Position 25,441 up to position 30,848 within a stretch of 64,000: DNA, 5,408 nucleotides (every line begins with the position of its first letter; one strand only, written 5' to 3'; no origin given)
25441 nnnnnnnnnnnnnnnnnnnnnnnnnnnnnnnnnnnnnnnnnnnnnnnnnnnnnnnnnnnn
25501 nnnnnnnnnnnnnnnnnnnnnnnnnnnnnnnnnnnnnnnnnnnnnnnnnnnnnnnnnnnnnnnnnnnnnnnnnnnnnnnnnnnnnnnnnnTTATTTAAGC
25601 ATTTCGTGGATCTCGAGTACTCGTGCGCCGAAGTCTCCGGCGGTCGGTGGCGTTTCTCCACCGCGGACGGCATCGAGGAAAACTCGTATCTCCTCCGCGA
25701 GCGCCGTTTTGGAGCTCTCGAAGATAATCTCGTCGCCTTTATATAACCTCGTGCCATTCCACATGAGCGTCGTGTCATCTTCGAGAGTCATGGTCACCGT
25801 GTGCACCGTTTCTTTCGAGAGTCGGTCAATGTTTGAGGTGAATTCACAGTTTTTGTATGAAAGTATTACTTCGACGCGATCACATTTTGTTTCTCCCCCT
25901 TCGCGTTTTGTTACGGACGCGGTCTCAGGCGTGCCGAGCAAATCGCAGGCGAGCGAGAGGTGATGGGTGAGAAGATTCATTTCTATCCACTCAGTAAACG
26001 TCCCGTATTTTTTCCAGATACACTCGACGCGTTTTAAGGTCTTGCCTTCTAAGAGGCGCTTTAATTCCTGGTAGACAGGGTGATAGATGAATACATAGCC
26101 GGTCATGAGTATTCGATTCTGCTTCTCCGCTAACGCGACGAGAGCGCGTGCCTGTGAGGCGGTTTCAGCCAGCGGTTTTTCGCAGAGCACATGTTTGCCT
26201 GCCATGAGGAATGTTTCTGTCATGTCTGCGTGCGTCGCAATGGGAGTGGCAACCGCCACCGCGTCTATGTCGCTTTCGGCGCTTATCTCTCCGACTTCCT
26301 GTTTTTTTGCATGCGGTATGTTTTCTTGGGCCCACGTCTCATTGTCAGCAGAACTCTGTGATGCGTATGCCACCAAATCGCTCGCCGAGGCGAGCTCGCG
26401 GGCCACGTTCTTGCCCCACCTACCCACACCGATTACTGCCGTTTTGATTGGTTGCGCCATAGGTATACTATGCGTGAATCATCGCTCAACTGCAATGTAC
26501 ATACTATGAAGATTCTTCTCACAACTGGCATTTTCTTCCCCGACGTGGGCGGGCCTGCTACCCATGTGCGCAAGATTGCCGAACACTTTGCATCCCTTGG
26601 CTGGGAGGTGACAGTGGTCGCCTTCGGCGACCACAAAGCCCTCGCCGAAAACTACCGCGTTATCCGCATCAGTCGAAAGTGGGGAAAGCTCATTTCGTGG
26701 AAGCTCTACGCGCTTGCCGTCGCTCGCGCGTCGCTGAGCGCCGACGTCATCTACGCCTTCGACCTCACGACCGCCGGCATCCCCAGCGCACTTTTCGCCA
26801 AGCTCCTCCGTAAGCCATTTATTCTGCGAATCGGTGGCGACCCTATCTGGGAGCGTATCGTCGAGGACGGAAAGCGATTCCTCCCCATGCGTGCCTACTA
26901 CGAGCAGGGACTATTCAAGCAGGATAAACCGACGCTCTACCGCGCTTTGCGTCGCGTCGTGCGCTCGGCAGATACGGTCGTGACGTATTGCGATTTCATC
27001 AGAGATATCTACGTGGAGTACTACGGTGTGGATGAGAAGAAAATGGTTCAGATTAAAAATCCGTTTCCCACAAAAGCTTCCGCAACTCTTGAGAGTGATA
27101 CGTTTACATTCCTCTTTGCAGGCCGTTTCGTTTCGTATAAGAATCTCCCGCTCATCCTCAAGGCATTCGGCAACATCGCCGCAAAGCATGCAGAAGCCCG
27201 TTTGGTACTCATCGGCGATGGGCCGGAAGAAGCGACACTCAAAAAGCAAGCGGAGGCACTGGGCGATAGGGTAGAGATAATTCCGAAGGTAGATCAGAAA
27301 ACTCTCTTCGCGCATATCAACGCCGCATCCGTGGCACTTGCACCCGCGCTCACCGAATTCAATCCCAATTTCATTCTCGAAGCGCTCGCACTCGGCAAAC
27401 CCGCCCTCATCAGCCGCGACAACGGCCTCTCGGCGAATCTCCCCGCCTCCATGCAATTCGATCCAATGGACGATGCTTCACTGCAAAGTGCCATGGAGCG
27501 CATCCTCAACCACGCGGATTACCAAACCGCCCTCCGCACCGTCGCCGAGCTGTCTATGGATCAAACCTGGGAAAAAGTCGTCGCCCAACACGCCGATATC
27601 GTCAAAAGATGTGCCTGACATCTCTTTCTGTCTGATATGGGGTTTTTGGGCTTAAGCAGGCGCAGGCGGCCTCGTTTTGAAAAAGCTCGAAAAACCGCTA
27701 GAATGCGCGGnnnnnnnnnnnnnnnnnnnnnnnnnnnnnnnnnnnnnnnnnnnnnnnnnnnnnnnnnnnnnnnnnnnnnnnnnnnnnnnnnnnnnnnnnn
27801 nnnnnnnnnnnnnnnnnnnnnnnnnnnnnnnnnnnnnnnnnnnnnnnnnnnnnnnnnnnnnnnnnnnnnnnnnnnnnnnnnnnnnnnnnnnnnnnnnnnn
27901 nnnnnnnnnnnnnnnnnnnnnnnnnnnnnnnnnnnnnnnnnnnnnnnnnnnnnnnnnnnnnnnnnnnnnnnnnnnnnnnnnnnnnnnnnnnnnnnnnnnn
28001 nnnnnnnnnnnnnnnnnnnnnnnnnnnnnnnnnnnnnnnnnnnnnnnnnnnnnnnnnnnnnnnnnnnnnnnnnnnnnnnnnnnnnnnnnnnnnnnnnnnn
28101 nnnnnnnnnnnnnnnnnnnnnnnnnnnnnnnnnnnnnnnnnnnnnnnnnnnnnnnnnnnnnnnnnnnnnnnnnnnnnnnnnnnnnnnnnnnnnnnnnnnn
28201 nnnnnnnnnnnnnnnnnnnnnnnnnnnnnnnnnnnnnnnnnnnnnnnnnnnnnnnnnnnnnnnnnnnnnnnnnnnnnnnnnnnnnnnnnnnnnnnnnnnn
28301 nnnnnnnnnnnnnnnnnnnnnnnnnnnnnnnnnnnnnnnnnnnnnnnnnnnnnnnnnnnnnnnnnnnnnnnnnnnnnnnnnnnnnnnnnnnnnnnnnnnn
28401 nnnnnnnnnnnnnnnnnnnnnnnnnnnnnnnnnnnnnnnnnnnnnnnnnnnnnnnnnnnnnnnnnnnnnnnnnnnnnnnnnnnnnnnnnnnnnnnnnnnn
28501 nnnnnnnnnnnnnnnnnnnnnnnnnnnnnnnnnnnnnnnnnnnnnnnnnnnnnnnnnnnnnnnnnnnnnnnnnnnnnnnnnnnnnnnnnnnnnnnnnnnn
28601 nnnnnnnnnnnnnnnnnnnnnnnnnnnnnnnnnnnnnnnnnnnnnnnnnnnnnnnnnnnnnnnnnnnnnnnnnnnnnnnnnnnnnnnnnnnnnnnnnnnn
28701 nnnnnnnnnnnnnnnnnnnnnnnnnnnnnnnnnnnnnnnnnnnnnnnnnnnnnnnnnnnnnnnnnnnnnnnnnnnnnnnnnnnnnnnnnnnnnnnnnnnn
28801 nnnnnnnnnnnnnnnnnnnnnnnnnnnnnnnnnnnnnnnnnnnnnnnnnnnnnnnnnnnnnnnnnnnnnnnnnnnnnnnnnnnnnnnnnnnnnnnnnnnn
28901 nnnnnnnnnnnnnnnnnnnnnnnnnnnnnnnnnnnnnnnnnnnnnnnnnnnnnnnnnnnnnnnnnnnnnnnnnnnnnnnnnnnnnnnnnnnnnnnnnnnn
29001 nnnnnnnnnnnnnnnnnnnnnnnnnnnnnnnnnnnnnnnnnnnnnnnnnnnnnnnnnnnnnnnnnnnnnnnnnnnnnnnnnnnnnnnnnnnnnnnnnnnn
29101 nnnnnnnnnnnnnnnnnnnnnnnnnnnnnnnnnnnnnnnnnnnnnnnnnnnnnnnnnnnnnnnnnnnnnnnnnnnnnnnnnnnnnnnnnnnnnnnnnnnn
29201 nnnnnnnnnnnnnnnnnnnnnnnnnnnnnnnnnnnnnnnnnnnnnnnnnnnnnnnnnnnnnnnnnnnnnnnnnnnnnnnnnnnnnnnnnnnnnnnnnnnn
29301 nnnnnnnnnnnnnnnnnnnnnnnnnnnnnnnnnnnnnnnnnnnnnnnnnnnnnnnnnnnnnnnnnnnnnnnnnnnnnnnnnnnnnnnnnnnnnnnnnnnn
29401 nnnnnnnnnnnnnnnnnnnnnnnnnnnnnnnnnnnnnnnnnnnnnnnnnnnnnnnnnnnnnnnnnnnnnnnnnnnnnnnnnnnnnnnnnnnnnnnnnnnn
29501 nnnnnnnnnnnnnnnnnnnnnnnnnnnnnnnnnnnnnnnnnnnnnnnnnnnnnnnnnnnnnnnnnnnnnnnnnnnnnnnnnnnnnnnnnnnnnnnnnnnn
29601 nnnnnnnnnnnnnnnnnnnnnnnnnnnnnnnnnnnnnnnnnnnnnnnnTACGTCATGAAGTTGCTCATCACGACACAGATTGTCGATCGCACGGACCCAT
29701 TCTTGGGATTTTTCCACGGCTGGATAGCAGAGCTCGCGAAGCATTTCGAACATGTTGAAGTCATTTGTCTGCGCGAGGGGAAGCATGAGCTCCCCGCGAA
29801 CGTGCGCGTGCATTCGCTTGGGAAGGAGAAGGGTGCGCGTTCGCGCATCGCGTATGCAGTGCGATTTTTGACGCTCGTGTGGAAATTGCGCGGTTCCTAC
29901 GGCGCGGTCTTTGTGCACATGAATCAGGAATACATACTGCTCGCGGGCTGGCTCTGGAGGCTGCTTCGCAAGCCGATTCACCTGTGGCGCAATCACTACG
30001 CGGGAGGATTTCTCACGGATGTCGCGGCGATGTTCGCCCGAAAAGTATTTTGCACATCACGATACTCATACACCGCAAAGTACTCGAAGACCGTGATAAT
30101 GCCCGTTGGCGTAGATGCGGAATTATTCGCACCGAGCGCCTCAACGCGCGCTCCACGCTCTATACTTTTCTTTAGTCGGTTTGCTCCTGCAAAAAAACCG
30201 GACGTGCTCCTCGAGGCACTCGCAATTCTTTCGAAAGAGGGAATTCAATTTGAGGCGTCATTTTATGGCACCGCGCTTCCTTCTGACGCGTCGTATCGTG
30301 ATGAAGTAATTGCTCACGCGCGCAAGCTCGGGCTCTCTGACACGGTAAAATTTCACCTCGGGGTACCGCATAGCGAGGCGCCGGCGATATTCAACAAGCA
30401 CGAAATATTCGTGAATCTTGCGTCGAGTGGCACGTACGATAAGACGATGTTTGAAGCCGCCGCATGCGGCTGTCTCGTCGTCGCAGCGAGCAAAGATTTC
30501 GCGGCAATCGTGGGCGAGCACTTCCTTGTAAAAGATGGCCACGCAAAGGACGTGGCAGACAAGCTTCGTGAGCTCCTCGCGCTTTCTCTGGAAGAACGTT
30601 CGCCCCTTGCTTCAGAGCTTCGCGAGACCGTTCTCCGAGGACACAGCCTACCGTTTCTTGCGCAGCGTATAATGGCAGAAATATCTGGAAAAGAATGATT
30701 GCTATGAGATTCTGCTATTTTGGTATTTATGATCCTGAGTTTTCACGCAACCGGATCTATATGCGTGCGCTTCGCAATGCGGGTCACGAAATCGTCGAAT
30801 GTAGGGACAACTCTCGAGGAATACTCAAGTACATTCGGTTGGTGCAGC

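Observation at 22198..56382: ~34-kb surface-glycan biosynthesis island with four unusual domain fusions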

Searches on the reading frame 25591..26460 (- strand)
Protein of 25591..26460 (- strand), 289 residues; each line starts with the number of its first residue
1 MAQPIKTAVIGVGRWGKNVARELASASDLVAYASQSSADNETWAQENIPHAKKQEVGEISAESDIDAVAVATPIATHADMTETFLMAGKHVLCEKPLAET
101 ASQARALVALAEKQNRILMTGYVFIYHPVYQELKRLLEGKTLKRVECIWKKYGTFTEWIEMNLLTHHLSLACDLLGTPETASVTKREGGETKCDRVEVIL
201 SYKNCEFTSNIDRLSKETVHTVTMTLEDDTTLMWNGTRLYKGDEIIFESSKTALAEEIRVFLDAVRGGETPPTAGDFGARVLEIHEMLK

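Call 3: search_protein_families(library=pfam, proteins=[window:25591-26460:-], max_evalue=0.01)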
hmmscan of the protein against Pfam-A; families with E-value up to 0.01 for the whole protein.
window:25591-26460:- (289 aa): 3 families
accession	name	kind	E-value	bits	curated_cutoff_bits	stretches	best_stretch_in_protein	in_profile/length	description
PF01408.29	GFO_IDH_MocA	-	7.8e-24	85.1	24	1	5-122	1-120/120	Oxidoreductase family, NAD-binding Rossmann fold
PF02826.25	2-Hacid_dh_C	-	0.0032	17.3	25.1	1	7-77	39-106/178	D-isomer specific 2-hydroxyacid dehydrogenase, NAD binding domain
PF02894.22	GFO_IDH_MocA_C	-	0.004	17.4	22.9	0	149-208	32-98/218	Oxidoreductase family, C-terminal alpha/beta domain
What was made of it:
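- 25591..26460 (-): Gfo/Idh/MocA NAD oxidoreductase. Probably a sugar 3-dehydrogenase type. PF01408, 7.8e-24 (call 3).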

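Call 25: search_protein_families(library=ncbifam, proteins=[window:25591-26460:-], max_evalue=0.00001)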
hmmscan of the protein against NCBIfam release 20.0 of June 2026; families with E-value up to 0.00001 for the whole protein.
window:25591-26460:- (289 aa): 9 families
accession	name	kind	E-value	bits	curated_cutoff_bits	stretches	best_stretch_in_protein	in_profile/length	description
TIGR04380.1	myo_inos_iolG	equivalog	1.1e-22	80.3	355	1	5-146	2-146/330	inositol 2-dehydrogenase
NF040723.1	UDP-GlcNAcDh_Arch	equivalog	2.6e-20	73.1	450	1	5-154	1-151/302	UDP-N-acetylglucosamine 3-dehydrogenase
NF041392.1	XylDh_Gfo6_Halo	equivalog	2.2e-18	66.2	350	1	3-139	15-157/350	D-xylose 1-dehydrogenase Gfo6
NF008607.0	PRK11579.1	subfamily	9.1e-15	54.5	330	1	1-152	1-152/346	oxidoreductase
NF052479.1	LevoglcsnDh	equivalog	1.2e-12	47.2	650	1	53-142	62-151/386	levoglucosan dehydrogenase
NF052679.1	InsChiInosDhIolG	equivalog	1.4e-12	47.3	540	1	5-141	3-144/343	bifunctional inositol 2-dehydrogenase/D-chiro-inositol 1-dehydrogenase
NF058561.1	BT_2158_fam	equivalog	4.4e-11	42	750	1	6-115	37-147/487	glycoside 3-dehydrogenase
NF058563.1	BT_2159_fam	equivalog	3e-10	39.7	650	1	5-131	1-128/350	disaccharide 3-dehydrogenase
NF007574.0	PRK10206.1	equivalog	1e-08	34.6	352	1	54-122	55-122/345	oxidoreductase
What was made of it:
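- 25591..26460 (-): Weak hits to inositol 2-dehydrogenase and UDP-GlcNAc 3-dehydrogenase (call 25).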

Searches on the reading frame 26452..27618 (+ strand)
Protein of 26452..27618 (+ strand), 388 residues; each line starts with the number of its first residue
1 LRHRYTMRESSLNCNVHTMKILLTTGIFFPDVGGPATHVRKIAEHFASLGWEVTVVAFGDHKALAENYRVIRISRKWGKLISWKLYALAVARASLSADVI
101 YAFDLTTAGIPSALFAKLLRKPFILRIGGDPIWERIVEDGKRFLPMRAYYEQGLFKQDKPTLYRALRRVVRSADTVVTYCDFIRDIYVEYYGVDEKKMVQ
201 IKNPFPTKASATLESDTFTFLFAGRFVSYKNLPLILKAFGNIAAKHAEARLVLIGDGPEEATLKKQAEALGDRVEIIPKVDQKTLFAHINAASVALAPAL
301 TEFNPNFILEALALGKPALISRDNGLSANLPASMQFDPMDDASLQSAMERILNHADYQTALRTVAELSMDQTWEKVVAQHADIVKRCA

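Call 3: search_protein_families(library=pfam, proteins=[window:26452-27618:+], max_evalue=0.01)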
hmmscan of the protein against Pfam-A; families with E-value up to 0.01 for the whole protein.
window:26452-27618:+ (388 aa): 6 families
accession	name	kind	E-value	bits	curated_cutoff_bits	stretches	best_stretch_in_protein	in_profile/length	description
PF00534.26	Glycos_transf_1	-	7.3e-21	74.9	26.4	1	212-327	10-128/172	Glycosyl transferases group 1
PF13692.12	Glyco_trans_1_4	-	8.6e-20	71.9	27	1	219-353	3-141/142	Glycosyl transferases group 1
PF13439.12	Glyco_transf_4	-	1.2e-16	61.7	28.5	1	32-207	1-168/170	Glycosyltransferase Family 4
PF13579.12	Glyco_trans_4_4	-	2.3e-16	61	29.7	1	33-203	1-157/158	Glycosyl transferase 4-like domain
PF20706.3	GT4-conflict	-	3.3e-10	39.9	26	1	167-337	141-327/385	Family 4 Glycosyltransferase in conflict systems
PF13477.12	Glyco_trans_4_2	-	2.5e-05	24.9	23.4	1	31-132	7-111/139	Glycosyl transferase 4-like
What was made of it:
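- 26452..27618 (+): GT4 glycosyltransferase. PF00534, 7.3e-21 (call 3).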

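Call 47: search_protein_families(library=ncbifam, proteins=[window:26452-27618:+], max_evalue=0.000001)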
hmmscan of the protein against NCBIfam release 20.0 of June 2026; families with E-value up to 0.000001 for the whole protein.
window:26452-27618:+ (388 aa): 16 families
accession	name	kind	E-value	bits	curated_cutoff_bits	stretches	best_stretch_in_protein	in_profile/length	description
TIGR04157.1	glyco_rSAM_CFB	subfamily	7.4e-15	54.8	400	1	163-328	160-337/406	TIGR04157 family glycosyltransferase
TIGR04063.1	stp3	hypoth_equivalog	7.8e-13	48.1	442.05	1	168-385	153-393/397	TIGR04063 family PEP-CTERM/XrtA system glycosyltransferase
TIGR03088.1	stp2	hypoth_equivalog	8.7e-11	41.5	409.05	1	190-362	166-346/374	TIGR03088 family PEP-CTERM/XrtA system glycosyltransferase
NF047684.1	TeichurnBiosyTuaC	equivalog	3e-10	39.6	550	1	209-365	211-362/391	teichuronic acid biosynthesis protein TuaC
NF012028.0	PRK15484.1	subfamily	5.9e-10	38.8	618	1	207-383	183-374/380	lipopolysaccharide N-acetylglucosaminyltransferase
NF038229.1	Glyco4_Geo_Pelo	equivalog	9.9e-10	37.9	400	0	164-322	101-268/338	GPMC system family 4 glycosyltransferase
TIGR04047.1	MSMEG_0565_glyc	hypoth_equivalog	1e-09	38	259.85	1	224-383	200-370/373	MSMEG_0565 family glycosyltransferase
NF041010.1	glycosy_Agl16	equivalog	1.2e-09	37.5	575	1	165-381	126-345/352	glycosylation protein Agl16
NF053787.1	GlcN_PG_synth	equivalog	2.2e-09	36.6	480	1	183-380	163-352/361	N-acetylglucosaminyl phosphatidylglycerol synthase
NF049988.1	MGlcDAGSynMgs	equivalog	2.5e-09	37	400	1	208-328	204-326/398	alpha-monoglucosyldiacylglycerol synthase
TIGR03999.1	thiol_BshA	equivalog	2.8e-09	36.4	273.7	1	178-327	161-308/375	N-acetyl-alpha-D-glucosaminyl L-malate synthase BshA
NF046085.1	XrtY_assoc_Gly1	equivalog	1.1e-08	34.4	400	1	198-374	190-369/387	XrtY-associated glycosyltransferase XYAG1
NF050056.1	ProtGlycPglH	equivalog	1.4e-08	34.2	600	1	159-364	123-329/354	GalNAc-alpha-(1->4)-GalNAc-alpha-(1->3)-diNAcBac-PP-undecaprenol alpha-1,4-N-acetyl-D-galactosaminyltransferase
NF038298.1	EPS_HpsO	equivalog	4.7e-08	32.2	575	1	191-303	176-287/388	hormogonium polysaccharide biosynthesis glycosyltransferase HpsO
TIGR02095.1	glgA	subfamily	3.1e-07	29.4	328.45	1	211-383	288-473/477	glycogen/starch synthase, ADP-glucose type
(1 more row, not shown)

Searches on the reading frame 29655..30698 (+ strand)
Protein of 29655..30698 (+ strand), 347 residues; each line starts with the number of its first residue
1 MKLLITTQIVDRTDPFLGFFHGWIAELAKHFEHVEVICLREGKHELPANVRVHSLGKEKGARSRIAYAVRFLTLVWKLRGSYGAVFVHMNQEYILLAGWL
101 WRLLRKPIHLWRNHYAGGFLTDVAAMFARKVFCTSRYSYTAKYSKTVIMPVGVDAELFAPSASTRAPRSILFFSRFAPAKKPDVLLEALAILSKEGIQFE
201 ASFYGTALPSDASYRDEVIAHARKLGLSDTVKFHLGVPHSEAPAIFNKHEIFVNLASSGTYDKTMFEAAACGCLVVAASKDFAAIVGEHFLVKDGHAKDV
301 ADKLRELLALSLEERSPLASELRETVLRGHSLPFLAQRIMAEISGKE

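Call 3: search_protein_families(library=pfam, proteins=[window:29655-30698:+], max_evalue=0.01)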
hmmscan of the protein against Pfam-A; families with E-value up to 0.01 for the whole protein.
window:29655-30698:+ (347 aa): 4 families
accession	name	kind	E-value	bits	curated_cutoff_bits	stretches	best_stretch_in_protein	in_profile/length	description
PF00534.26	Glycos_transf_1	-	1.8e-16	60.6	26.4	1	163-315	11-162/172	Glycosyl transferases group 1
PF13692.12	Glyco_trans_1_4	-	1.2e-14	55.2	27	1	168-309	2-141/142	Glycosyl transferases group 1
PF13524.12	Glyco_trans_1_2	-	1.3e-11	45.1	25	1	224-339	27-142/144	Glycosyl transferase-like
PF13579.12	Glyco_trans_4_4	-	0.0026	18.6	29.7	1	21-114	8-102/158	Glycosyl transferase 4-like domain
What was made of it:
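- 29655..30698 (+): GT4b. Third member of the conserved GT4a-DH-GT4b triad. PF00534, 1.8e-16 (call 3).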

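Call 47: search_protein_families(library=ncbifam, proteins=[window:29655-30698:+], max_evalue=0.000001)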
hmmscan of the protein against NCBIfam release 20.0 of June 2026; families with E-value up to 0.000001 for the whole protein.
window:29655-30698:+ (347 aa): 3 families
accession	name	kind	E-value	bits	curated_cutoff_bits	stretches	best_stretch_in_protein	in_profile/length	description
NF041876.1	EPS_EpsE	equivalog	1.6e-12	47.4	400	1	143-330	185-380/389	exopolysaccharide biosynthesis GT4 family glycosyltransferase EpsE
TIGR03449.1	mycothiol_MshA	equivalog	3.2e-10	39.5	462.5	1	139-309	183-368/406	D-inositol-3-phosphate glycosyltransferase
NF038229.1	Glyco4_Geo_Pelo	equivalog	5.4e-07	28.9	400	1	126-296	115-280/338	GPMC system family 4 glycosyltransferase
